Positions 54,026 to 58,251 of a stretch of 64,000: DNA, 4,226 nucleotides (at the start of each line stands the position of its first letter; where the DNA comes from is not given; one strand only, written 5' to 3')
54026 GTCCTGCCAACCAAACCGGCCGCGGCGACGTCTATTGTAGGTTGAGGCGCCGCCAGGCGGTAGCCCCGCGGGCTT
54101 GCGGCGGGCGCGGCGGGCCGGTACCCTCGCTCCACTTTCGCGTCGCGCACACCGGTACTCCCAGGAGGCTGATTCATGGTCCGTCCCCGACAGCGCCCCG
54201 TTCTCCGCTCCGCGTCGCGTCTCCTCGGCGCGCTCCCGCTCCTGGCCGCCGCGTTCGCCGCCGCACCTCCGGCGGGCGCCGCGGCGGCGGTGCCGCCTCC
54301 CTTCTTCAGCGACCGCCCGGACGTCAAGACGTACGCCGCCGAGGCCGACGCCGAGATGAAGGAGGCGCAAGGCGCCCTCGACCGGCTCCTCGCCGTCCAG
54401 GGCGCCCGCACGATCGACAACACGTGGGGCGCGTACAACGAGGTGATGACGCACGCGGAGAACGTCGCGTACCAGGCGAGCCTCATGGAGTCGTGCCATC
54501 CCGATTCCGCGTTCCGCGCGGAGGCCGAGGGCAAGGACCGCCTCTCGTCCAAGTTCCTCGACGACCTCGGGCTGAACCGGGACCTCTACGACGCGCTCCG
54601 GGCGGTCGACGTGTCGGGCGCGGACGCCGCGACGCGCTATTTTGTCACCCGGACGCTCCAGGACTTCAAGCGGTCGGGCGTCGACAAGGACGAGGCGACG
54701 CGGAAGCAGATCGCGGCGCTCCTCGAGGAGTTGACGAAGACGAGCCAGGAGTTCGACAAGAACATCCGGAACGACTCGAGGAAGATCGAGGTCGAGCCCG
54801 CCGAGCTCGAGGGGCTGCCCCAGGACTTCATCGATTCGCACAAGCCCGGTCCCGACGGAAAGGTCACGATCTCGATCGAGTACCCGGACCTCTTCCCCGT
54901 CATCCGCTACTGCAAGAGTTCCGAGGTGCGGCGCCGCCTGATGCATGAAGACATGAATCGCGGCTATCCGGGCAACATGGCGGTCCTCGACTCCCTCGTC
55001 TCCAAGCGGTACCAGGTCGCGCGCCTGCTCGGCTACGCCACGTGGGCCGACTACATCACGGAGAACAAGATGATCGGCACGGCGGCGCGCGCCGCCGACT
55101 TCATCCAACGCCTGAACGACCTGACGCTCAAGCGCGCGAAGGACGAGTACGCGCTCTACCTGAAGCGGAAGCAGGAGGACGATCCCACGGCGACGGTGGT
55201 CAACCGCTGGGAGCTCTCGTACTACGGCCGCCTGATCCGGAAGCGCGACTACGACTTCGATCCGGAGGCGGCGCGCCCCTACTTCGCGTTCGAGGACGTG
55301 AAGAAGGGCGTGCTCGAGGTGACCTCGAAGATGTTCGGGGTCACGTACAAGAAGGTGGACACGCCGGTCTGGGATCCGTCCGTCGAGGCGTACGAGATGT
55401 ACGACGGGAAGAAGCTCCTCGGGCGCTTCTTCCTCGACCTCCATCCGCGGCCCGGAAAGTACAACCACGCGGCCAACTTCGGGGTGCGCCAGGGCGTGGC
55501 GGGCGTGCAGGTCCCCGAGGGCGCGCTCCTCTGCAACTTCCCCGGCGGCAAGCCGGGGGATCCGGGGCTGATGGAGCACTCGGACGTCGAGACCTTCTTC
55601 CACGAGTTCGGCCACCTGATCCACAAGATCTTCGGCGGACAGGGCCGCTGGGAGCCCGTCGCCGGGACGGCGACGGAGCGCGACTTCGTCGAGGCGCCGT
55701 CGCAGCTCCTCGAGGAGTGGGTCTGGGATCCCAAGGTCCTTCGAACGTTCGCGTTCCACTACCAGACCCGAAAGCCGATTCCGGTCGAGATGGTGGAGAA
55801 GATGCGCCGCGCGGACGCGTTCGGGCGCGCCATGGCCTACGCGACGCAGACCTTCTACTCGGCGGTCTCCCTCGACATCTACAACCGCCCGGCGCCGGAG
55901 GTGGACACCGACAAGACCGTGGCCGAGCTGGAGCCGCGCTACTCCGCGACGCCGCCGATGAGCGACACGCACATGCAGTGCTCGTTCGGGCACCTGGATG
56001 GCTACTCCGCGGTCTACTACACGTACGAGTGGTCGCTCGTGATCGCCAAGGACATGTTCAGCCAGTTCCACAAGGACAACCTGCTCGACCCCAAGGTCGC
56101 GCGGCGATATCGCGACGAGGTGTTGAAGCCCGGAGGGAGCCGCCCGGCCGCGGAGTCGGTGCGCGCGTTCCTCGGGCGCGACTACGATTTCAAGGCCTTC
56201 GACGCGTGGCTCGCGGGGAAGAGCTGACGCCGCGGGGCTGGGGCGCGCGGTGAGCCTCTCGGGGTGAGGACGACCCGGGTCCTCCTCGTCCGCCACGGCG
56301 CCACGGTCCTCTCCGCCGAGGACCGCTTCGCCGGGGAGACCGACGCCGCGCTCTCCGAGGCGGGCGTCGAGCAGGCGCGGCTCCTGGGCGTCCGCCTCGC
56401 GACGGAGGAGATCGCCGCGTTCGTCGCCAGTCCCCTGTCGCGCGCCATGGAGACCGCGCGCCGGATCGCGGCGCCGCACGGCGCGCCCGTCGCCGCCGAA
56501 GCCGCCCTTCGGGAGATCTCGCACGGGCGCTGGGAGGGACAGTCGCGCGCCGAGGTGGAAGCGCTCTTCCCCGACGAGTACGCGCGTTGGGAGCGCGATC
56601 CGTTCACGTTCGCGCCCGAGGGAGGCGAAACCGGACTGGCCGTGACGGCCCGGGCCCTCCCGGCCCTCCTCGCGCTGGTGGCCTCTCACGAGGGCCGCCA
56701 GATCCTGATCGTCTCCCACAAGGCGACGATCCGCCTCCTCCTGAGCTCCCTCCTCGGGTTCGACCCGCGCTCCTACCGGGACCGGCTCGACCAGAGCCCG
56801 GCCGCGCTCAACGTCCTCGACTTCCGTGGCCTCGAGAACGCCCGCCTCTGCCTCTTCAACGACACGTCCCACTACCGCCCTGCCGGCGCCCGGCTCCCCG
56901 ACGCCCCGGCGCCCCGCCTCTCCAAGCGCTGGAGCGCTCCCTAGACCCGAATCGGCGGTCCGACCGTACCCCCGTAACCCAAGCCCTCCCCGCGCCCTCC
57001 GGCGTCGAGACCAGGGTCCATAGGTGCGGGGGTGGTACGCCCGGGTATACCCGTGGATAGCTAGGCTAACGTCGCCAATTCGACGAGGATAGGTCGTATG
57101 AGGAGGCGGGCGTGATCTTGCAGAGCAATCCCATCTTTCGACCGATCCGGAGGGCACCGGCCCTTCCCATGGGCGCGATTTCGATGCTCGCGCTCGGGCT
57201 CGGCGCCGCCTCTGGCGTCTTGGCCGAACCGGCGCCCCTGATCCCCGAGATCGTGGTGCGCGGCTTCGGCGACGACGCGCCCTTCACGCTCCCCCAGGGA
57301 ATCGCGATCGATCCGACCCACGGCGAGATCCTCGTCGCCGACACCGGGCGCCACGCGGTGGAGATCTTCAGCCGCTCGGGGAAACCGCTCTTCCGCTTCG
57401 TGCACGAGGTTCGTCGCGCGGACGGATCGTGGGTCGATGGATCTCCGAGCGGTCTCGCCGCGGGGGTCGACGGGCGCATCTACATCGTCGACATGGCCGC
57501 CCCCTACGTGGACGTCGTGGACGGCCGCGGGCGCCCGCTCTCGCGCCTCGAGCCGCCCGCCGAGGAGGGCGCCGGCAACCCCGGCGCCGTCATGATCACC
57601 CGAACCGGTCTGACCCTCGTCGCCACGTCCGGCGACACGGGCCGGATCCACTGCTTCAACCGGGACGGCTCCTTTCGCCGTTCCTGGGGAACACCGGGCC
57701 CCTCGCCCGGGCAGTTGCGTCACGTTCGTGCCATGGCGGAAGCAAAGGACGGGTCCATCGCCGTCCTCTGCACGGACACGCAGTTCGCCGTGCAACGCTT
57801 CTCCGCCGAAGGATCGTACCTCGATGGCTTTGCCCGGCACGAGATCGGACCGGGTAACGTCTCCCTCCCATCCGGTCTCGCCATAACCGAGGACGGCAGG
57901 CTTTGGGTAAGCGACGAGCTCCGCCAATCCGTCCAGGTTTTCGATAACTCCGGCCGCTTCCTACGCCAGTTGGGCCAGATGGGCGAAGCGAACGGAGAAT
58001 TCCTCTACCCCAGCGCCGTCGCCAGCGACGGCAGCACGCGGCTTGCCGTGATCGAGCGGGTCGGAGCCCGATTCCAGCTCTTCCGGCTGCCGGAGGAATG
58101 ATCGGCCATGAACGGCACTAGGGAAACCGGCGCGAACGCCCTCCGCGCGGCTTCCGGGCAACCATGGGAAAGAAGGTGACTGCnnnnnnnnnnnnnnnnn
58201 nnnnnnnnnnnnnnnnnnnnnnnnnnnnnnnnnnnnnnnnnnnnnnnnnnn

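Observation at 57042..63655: Candidate porin-multiheme-cytochrome module: NHL propeller + 6-heme + ~10-heme cytochromes + large OM beta-barrel + two lipoproteins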

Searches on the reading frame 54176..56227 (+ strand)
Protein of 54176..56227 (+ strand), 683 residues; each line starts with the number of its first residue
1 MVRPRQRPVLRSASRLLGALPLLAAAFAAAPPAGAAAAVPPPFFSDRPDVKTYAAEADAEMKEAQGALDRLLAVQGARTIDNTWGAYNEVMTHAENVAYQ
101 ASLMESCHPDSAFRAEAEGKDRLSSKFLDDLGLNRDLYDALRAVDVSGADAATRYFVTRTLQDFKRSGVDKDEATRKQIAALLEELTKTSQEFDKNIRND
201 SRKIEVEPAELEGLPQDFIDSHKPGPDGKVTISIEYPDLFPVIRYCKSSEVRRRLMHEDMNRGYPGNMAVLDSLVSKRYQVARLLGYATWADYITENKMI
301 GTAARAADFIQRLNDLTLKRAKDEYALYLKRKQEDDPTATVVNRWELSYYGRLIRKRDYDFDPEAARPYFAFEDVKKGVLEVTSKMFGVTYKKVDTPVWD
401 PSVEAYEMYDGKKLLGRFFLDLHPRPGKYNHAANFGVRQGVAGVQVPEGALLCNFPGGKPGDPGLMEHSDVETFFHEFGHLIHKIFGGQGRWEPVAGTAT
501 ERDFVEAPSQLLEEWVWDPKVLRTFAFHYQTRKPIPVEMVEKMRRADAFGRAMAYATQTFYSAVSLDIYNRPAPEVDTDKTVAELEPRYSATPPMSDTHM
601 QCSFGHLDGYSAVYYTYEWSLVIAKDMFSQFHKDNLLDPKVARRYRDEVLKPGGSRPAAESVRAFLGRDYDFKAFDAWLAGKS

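Call 74: search_protein_families(library=pfam, proteins=[window:54176-56227:+], max_evalue=0.001)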
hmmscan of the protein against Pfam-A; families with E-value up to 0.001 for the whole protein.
window:54176-56227:+ (683 aa): 1 family
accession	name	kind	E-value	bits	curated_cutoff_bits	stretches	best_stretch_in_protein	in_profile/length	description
PF01432.26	Peptidase_M3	-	1.5e-106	357.9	27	1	243-676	2-452/457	Peptidase family M3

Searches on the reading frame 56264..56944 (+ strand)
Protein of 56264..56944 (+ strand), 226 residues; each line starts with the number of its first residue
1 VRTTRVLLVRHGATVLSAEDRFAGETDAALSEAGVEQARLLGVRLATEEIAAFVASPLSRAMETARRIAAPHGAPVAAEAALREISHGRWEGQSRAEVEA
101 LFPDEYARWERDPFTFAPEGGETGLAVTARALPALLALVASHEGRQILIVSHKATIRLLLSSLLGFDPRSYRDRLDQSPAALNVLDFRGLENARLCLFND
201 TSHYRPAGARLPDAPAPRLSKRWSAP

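Call 74: search_protein_families(library=pfam, proteins=[window:56264-56944:+], max_evalue=0.001)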
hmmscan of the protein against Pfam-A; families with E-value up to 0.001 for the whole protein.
window:56264-56944:+ (226 aa): 1 family
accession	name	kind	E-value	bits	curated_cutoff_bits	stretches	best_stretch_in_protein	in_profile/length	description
PF00300.27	His_Phos_1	-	2.2e-55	187.8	21.7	1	6-191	1-185/194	Histidine phosphatase superfamily (branch 1)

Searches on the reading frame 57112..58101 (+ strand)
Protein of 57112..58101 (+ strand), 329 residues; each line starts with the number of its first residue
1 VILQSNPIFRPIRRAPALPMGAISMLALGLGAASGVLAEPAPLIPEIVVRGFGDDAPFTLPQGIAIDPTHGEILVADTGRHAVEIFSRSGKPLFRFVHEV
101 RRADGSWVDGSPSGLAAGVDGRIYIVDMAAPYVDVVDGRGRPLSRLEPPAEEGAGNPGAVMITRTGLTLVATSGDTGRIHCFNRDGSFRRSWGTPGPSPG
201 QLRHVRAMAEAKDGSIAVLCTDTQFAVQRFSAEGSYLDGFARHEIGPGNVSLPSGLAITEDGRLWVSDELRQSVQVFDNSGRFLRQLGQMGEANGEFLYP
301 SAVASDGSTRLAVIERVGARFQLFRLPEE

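Call 3: search_protein_families(library=pfam, proteins=[window:57112-58101:+], max_evalue=0.1)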
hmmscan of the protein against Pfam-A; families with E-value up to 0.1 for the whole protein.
window:57112-58101:+ (329 aa): 6 families
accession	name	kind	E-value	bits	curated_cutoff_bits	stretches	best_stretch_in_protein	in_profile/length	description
PF01436.27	NHL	-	2.1e-17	62.6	20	2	58-86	1-28/28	NHL repeat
PF17170.10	DUF5128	-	2.3e-08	34.1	22.9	1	261-306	53-98/321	6-bladed beta-propeller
PF08450.18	SGL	-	4.7e-06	26.8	26.3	0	247-286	181-219/246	SMP-30/Gluconolactonase/LRE-like region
PF13449.12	Phytase-like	-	1.1e-05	25.9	27.6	1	255-287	72-104/284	Esterase-like activity of phytase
PF24684.1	Vgb_lyase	-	0.026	13.8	50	0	247-271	177-201/290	Virginiamycin B lyase family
PF25021.1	TEN_NHL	-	0.063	12.7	27.1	0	111-128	32-49/357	Teneurin NHL domain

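Call 4: search_protein_families(library=ncbifam, proteins=[window:57112-58101:+], max_evalue=0.1)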
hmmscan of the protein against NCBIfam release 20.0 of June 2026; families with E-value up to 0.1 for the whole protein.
window:57112-58101:+ (329 aa): 4 families
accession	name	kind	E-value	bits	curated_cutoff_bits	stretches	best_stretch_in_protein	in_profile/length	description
NF035926.1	scyF_NHL_VPEP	equivalog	2e-21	76.6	350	2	175-304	171-301/376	scytonemin biosynthesis PEP-CTERM protein ScyF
NF047780.1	LIC12708_fam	subfamily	0.00014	20.8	150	0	270-324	154-208/391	LIC_12708 family protein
NF033206.1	ScyE_fam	subfamily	0.00086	18.9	80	0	242-270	294-321/333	ScyD/ScyE family protein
TIGR02604.1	Piru_Ver_Nterm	subfamily_domain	0.075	12.4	122.2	0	69-134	280-345/367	PVC-type heme-binding CxxCH protein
